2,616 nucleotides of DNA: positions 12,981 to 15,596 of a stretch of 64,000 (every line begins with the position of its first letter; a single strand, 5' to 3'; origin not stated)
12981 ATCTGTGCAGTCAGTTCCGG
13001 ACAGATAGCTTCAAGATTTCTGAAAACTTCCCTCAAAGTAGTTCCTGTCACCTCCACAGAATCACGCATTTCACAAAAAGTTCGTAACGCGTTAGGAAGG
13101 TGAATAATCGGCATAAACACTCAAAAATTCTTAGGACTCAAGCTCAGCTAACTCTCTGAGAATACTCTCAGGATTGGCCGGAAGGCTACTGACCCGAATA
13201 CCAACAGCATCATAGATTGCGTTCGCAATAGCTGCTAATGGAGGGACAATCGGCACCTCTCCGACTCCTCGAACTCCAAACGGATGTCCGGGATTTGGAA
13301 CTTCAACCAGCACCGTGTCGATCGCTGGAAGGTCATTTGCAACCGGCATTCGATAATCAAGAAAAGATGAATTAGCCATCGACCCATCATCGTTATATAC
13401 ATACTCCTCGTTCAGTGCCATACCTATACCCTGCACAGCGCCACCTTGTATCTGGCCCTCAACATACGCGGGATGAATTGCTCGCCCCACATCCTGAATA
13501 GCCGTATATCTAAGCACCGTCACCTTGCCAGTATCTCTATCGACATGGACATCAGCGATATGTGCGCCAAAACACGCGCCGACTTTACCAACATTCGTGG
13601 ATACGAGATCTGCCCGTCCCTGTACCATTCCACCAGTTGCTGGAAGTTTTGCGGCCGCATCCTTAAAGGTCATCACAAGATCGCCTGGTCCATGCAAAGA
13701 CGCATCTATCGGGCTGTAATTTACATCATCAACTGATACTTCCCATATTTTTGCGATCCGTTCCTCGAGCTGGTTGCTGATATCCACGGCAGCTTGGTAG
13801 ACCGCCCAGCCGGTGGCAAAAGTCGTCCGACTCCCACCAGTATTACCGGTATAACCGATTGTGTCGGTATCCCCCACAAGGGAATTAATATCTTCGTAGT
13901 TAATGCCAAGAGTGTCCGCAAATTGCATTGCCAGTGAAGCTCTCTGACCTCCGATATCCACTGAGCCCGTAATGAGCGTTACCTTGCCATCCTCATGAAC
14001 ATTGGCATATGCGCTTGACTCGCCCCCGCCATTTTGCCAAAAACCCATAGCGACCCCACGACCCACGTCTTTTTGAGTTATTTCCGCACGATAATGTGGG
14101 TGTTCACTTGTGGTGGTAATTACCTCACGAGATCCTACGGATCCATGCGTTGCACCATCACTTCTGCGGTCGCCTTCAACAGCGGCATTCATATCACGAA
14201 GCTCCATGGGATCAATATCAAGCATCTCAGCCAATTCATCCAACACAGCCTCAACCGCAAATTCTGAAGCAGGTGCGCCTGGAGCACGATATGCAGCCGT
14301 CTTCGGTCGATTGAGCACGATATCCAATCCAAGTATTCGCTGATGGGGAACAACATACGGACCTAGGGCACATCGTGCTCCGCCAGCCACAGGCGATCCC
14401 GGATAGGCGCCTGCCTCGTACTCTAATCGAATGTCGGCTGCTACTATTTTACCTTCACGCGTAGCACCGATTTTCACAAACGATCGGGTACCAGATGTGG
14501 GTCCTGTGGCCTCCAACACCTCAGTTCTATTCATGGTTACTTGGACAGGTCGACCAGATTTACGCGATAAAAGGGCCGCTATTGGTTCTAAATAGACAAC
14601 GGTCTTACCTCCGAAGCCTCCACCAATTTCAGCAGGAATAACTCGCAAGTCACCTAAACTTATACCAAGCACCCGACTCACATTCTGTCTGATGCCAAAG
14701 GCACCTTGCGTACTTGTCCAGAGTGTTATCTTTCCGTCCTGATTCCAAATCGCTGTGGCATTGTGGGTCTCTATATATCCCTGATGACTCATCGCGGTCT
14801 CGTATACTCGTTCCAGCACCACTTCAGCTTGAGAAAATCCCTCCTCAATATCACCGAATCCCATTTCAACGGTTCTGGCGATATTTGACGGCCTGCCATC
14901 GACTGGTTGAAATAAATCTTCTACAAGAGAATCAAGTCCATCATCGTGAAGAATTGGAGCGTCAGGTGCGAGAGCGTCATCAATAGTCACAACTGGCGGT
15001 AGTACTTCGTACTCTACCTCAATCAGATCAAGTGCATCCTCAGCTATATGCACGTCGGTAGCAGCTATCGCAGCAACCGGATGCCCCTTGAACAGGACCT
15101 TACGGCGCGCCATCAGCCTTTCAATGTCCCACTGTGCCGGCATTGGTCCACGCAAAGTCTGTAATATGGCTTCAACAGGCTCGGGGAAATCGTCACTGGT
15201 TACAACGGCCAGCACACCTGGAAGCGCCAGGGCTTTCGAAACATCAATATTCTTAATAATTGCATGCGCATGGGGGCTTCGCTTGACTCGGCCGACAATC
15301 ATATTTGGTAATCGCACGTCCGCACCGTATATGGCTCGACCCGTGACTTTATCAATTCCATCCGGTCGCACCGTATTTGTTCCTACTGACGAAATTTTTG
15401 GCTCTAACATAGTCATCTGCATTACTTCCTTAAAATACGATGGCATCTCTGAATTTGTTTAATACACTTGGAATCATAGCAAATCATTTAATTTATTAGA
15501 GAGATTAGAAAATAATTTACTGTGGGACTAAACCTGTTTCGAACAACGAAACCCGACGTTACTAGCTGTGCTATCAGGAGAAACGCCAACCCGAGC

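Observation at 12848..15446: Orphan XDH-family molybdopterin subunit co-transcribed with a GG-terminated MoaD/ThiS-like protein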

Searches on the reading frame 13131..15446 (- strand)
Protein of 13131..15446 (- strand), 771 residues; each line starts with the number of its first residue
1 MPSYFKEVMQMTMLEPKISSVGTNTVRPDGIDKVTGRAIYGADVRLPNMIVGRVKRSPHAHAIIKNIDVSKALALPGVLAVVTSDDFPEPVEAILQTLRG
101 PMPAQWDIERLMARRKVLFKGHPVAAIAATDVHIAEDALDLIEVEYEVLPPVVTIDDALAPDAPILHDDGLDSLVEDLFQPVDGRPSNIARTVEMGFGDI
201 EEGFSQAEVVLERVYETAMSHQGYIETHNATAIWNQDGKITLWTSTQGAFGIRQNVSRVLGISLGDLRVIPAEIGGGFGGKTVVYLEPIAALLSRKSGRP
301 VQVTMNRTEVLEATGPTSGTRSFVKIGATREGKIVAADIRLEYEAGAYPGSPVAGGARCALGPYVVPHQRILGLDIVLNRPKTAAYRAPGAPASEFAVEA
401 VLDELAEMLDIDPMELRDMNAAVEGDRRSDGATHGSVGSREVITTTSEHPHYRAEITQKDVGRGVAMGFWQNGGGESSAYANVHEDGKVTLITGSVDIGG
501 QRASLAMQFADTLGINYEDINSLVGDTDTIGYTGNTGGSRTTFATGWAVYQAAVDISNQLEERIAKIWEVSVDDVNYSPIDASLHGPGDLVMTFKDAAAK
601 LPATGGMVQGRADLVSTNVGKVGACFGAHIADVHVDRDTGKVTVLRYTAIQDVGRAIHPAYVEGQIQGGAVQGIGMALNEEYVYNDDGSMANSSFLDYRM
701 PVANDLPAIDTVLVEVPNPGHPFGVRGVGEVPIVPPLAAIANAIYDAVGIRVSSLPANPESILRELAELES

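Call 3: search_protein_families(library=pfam, proteins=[window:13131-15446:-], max_evalue=0.01)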
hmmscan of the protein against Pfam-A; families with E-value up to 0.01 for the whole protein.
window:13131-15446:- (771 aa): 3 families
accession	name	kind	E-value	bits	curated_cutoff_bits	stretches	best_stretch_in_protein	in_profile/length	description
PF02738.23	MoCoBD_1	-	1.4e-63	214.7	27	1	185-421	5-244/244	Molybdopterin cofactor-binding domain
PF20256.3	MoCoBD_2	-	3.2e-62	211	27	1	455-707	21-283/283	Molybdopterin cofactor-binding domain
PF01315.27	Ald_Xan_dh_C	-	4.3e-29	101.5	31.3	1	35-150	1-110/110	Aldehyde oxidase and xanthine dehydrogenase, a/b hammerhead domain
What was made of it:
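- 13131..15446 (-): Molybdopterin-binding large subunit (L) of an uncharacterised xanthine-dehydrogenase/CO-dehydrogenase-family enzyme. This is the longest ORF (771 aa). The probable true start is Met11 at 15416, giving about 761 aa. Pfam finds Ald_Xan_dh_C, MoCoBD_1 and MoCoBD_2 (call 3).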

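Call 4: search_protein_families(library=ncbifam, proteins=[window:13131-15446:-], max_evalue=0.01)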
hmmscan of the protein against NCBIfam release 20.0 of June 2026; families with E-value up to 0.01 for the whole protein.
window:13131-15446:- (771 aa): 13 families
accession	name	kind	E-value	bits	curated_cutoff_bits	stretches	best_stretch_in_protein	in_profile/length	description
TIGR03194.1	4hydrxCoA_A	equivalog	3e-136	455.8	994.55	1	29-765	5-745/746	4-hydroxybenzoyl-CoA reductase subunit alpha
NF043082.1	XdhA_XDHase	equivalog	2.6e-129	432.6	780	1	21-768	1-754/758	xanthine dehydrogenase subunit XdhA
NF007426.0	PRK09970.1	equivalog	1.4e-122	410.2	916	1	19-767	4-756/761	xanthine dehydrogenase molybdenum-binding subunit XdhA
TIGR03196.1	pucD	equivalog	9.9e-117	391.2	783.65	1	24-762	6-754/763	xanthine dehydrogenase subunit D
NF041018.1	glyceraldDH_alpha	equivalog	2e-110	370.4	790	1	21-763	3-741/741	glyceraldehyde dehydrogenase subunit alpha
NF040766.1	CODH_aero_grp5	exception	7.1e-97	325.4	950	3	21-421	5-395/785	aerobic carbon-monoxide dehydrogenase large subunit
NF045668.1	pterin_aldehy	equivalog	3e-93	313.5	1100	1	18-766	172-904/905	molybdopterin-dependent aldehyde oxidoreductase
TIGR02416.1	CO_dehy_Mo_lg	equivalog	5.9e-91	305.8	991.15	2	34-420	6-393/770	aerobic carbon-monoxide dehydrogenase large subunit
NF041671.1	peri_hyde_PaoC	equivalog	8.4e-89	298.8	1180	1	18-768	15-733/735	aldehyde oxidoreductase molybdenum-binding subunit PaoC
TIGR03313.1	Se_sel_red_Mo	hypoth_equivalog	1e-88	298.2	1101.9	1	18-767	165-950/951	molybdopterin-dependent oxidoreductase Mo/Fe-S-binding subunit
TIGR03311.1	Se_dep_XDH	equivalog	1.8e-86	291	830.45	2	19-564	160-682/848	selenium-dependent xanthine dehydrogenase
TIGR02965.1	xanthine_xdhB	equivalog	1.3e-68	231.9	849.5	1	32-763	12-751/758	xanthine dehydrogenase molybdopterin binding subunit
TIGR02969.1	mam_aldehyde_ox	subfamily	1.1e-36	125.9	1912.3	1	21-731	576-1263/1330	aldehyde oxidase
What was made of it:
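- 13131..15446 (-): The best NCBIfam matches, 4-hydroxybenzoyl-CoA reductase alpha and XdhA, are all far below their cut-offs (call 4).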

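Call 9: find_homologous_proteins(query=window:13131-15446:-, max_evalue=1e-50)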
Query window:13131-15446:- (771 aa): 8000 proteins with E <= 1e-50 among 8000 candidates; the best 120 are listed.
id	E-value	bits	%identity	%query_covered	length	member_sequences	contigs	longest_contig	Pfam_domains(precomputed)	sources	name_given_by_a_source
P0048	0.0e+0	1691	99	99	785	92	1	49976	PF02738.24,PF20256.4,PF01315.28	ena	-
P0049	0.0e+0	1506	85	98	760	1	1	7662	PF02738.24,PF20256.4,PF01315.28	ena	-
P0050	0.0e+0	1504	86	98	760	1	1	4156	PF02738.24,PF20256.4,PF01315.28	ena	-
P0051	0.0e+0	1503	85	98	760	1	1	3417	PF02738.24,PF20256.4,PF01315.28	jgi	-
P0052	0.0e+0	1502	85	98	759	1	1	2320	PF02738.24,PF20256.4,PF01315.28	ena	-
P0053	0.0e+0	1502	85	98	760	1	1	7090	PF02738.24,PF20256.4,PF01315.28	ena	-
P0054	0.0e+0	1502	85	98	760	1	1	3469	PF02738.24,PF20256.4,PF01315.28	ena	-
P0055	0.0e+0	1502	85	98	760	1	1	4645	PF02738.24,PF20256.4,PF01315.28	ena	-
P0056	0.0e+0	1502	85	98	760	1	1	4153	PF02738.24,PF20256.4,PF01315.28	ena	-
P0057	0.0e+0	1501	85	98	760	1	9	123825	PF02738.24,PF20256.4,PF01315.28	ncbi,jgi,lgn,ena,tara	tara:strand:+ start:5633 stop:7915 length:2283 start_codon:yes stop_codon:yes gene_type:complete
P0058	0.0e+0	1501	85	98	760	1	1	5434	PF02738.24,PF20256.4,PF01315.28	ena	-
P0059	0.0e+0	1501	85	98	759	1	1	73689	PF02738.24,PF20256.4,PF01315.28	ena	-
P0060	0.0e+0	1500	85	98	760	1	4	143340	PF02738.24,PF20256.4,PF01315.28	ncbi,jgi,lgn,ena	-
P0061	0.0e+0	1500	85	98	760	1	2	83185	PF02738.24,PF20256.4,PF01315.28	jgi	-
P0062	0.0e+0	1499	85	98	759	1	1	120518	PF02738.24,PF20256.4,PF01315.28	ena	-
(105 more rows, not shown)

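Call 14: find_related_loci(query=A1, collection=genome_contigs, flank=10000)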
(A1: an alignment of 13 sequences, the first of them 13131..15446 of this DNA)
Query A1 (771 aa) in genome_contigs; peptide patterns used: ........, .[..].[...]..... (x = any residue, [..] = any of these).
600 stretches matched a pattern (row limit reached: there are more); 595 encode a relative of the query (tblastn E <= 1e-3); the best 80 are kept; 80 distinct loci.
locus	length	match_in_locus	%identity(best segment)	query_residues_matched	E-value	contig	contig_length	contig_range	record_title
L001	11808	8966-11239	85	11-768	0e+0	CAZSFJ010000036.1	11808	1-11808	MAG TPA_asm: uncultured Dehalococcoidaceae bacterium isolate SRP077602_co4_793 genome assembly, contig: NODE_9984_length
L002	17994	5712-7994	79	11-771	0e+0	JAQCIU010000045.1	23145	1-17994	MAG: Chloroflexota bacterium isolate casp40-mb.295 NODE_5263_length_23145_cov_0.261260, whole genome shotgun sequence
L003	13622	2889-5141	77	16-766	0e+0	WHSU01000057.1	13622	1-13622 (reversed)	MAG: Dehalococcoidia bacterium isolate Dino_bin15 k141_689671_length_13622_cov_25.9859, whole genome shotgun sequence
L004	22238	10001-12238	77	21-766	0e+0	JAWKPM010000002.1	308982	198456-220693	MAG: Dehalococcoidia bacterium isolate BC2.88 BC2.88.fa-2, whole genome shotgun sequence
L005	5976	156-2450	74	6-771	0e+0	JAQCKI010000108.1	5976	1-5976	MAG: Chloroflexota bacterium isolate casp40-mb.64 NODE_30617_length_5976_cov_0.080483, whole genome shotgun sequence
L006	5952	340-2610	60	10-766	0e+0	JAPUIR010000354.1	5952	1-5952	MAG: Chloroflexota bacterium isolate KW1-S08_30 KW1-S08_30_cg354, whole genome shotgun sequence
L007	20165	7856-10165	59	3-766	0e+0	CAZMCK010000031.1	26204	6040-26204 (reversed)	MAG TPA_asm: uncultured Dehalococcoidaceae bacterium isolate SRP109090_co1_67 genome assembly, contig: NODE_2486_length_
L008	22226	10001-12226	59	21-766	0e+0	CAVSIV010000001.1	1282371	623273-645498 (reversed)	MAG: uncultured Chloroflexia bacterium isolate MFD01721.bin.2.155 genome assembly, contig: contig_10992, whole genome sh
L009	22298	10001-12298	60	8-766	0e+0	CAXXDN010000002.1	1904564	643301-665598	MAG: Dehalococcoidia bacterium isolate dc2ee83f-b268-46d2-8eab-f8d2e8673164 genome assembly, contig: contig_2, whole gen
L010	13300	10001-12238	57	17-764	0e+0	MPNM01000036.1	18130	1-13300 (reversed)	MAG: Chloroflexi bacterium bin125 NODE_3969_length_18130_cov_23.1451_ID_7937, whole genome shotgun sequence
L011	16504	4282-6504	57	21-763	0e+0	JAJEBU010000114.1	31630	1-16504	MAG: Dehalococcoidia bacterium isolate jk18x9bins.53 k141_268411, whole genome shotgun sequence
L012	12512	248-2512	56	15-766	0e+0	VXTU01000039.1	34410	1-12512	MAG: Chloroflexi bacterium isolate SB0666_bin_12 NODE_478_length_34410_cov_10.307321, whole genome shotgun sequence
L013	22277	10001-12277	56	12-768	0e+0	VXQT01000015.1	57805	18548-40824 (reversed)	MAG: Chloroflexi bacterium isolate SB0664_bin_15 NODE_480_length_57805_cov_54.957074, whole genome shotgun sequence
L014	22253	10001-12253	56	21-771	0e+0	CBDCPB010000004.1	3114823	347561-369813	MAG: Dehalococcoidia bacterium isolate 8ea35d84-8be8-4b26-9b51-5b82e401d502 genome assembly, contig: contig_4, whole gen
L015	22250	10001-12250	58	21-766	0e+0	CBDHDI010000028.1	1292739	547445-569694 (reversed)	MAG: Dehalococcoidia bacterium isolate d0c5affc-a78a-4576-9923-169fe3940cd0 genome assembly, contig: contig_28, whole ge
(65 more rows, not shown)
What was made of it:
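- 13131..15446 (-): Homologs are 51-85% identical across many phyla (calls 9, 14).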

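Call 27: search_solved_structures(query=window:13131-15446:-, max_evalue=1e-20, show_alignments=2)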
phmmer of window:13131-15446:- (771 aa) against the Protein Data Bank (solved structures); distinct sequences matched with E-value up to 1e-20: 42.
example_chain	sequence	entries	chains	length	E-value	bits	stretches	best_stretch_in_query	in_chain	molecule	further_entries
1rm6_A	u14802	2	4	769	1.9e-93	317.5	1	16-764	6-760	4-hydroxybenzoyl-CoA reductase alpha subunit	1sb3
1zxi_B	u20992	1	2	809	4.9e-80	273.2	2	16-420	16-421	Carbon monoxide dehydrogenase large chain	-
1n5w_B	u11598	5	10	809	5e-80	273.1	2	16-420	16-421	Carbon monoxide dehydrogenase large chain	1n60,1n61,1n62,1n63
8uem_A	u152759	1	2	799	6.4e-77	262.8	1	33-762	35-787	Carbon monoxide dehydrogenase (Large chain), CoxL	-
7dqx_A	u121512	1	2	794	4.8e-74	253.4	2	450-764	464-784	6-hydroxypseudooxynicotine dehydrogenase complex subunit gamma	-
1ffu_B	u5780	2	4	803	1.2e-67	232.2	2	16-420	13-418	CUTL, MOLYBDOPROTEIN OF CARBON MONOXIDE DEHYDROGENASE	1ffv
1dgj_A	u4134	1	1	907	7.9e-65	222.9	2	22-552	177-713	ALDEHYDE OXIDOREDUCTASE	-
1t3q_B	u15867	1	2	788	6.2e-62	213.3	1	14-768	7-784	quinoline 2-oxidoreductase large subunit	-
1sij_A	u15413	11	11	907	7.7e-59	203.1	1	22-766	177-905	Aldehyde oxidoreductase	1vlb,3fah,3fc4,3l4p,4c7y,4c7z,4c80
5g5h_C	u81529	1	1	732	2.8e-57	197.9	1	192-767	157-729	Aldehyde oxidoreductase molybdenum-binding subunit PaoC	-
5g5g_C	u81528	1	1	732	3.6e-57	197.6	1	192-767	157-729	PUTATIVE XANTHINE DEHYDROGENASE YAGS FAD-BINDING SUBUNIT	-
4zoh_A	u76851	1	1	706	2.2e-55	191.7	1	113-762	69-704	Putative oxidoreductase molybdopterin-binding subunit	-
5y6q_C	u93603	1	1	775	5e-54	187.2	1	193-761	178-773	Aldehyde oxidase large subunit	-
3hrd_A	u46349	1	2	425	4.4e-48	167.5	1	21-444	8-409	Nicotinate dehydrogenase large molybdopterin subunit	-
3sr6_C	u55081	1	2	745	7.3e-47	163.5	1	194-749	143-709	Xanthine dehydrogenase/oxidase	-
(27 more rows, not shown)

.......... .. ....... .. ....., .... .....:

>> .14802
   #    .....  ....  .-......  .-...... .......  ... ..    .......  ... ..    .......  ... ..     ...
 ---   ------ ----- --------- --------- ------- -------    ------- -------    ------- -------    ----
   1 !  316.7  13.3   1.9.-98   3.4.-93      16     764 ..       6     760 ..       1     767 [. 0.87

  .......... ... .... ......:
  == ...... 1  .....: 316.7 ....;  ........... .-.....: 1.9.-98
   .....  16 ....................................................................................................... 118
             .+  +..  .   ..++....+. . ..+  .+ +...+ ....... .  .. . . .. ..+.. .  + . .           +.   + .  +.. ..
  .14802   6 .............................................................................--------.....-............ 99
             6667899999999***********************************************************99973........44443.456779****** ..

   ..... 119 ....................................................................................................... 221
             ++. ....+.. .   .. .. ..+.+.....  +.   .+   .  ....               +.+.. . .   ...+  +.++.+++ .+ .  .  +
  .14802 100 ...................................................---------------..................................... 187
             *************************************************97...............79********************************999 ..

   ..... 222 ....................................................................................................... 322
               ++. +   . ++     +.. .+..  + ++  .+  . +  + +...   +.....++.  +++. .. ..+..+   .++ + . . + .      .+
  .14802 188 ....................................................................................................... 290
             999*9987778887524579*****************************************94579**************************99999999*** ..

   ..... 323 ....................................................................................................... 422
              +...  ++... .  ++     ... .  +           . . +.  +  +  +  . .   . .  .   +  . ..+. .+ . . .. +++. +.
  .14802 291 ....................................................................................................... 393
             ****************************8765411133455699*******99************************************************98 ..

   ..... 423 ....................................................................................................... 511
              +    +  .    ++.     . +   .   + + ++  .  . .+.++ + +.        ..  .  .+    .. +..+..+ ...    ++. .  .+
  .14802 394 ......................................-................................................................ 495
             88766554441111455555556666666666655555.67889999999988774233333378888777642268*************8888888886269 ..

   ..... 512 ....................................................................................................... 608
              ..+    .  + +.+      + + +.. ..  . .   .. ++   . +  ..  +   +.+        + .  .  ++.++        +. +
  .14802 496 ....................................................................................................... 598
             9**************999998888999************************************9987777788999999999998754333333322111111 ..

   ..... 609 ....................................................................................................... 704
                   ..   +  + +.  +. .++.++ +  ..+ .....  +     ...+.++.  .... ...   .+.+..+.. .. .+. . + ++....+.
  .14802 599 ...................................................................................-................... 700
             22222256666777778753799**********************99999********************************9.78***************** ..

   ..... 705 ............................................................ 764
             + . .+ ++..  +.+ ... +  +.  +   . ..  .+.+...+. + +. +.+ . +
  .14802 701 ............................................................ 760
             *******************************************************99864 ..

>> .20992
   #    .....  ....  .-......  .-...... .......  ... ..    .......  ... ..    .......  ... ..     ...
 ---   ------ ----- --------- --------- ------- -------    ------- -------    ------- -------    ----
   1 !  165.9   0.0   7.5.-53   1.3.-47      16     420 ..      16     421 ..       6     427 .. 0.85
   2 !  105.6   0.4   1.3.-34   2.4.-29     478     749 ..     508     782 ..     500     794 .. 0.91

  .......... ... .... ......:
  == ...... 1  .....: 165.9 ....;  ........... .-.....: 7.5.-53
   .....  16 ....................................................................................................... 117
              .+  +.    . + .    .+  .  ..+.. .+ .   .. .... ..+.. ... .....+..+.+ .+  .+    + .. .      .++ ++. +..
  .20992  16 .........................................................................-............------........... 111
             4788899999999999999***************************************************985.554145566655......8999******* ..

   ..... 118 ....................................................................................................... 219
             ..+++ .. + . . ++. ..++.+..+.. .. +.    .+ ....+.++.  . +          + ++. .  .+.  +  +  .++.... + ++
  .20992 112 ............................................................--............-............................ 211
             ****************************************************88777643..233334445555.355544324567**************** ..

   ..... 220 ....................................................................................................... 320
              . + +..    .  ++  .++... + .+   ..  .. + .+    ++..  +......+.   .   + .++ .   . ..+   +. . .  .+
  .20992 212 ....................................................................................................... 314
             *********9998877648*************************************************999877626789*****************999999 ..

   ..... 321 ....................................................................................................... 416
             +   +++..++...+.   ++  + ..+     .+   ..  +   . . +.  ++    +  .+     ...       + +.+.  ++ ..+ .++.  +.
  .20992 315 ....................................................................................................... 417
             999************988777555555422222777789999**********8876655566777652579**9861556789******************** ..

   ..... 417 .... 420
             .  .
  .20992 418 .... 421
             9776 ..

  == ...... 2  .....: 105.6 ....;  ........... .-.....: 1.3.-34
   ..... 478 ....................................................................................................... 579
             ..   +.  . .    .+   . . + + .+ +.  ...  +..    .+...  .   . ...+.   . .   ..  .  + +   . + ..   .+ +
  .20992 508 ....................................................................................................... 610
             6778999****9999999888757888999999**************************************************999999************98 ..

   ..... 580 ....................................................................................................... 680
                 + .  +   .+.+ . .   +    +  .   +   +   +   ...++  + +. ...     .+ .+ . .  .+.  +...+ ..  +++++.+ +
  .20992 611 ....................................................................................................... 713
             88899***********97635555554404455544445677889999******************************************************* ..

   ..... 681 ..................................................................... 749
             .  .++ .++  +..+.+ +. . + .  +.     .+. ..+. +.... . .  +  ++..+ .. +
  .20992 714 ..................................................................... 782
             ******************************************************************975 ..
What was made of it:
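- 13131..15446 (-): The best solved structure is 1rm6_A at 317 bits (call 27). The CODH loop AYRCSFR reads AYRAPGA here (call 27).
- On Xanthine oxidase/dehydrogenase-family Mo subunit (L): They align to the equivalent motifs of 4-HBCR and CODH (call 27).
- On Form I aerobic CO dehydrogenase (CoxL): The alignment to 1zxi_B puts Ala where the Cys sits (call 27).
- Closest known: 4-hydroxybenzoyl-CoA reductase alpha subunit. Different: The Cu-binding Cys of the CODH loop AYRCSFR is Ala here (call 27).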
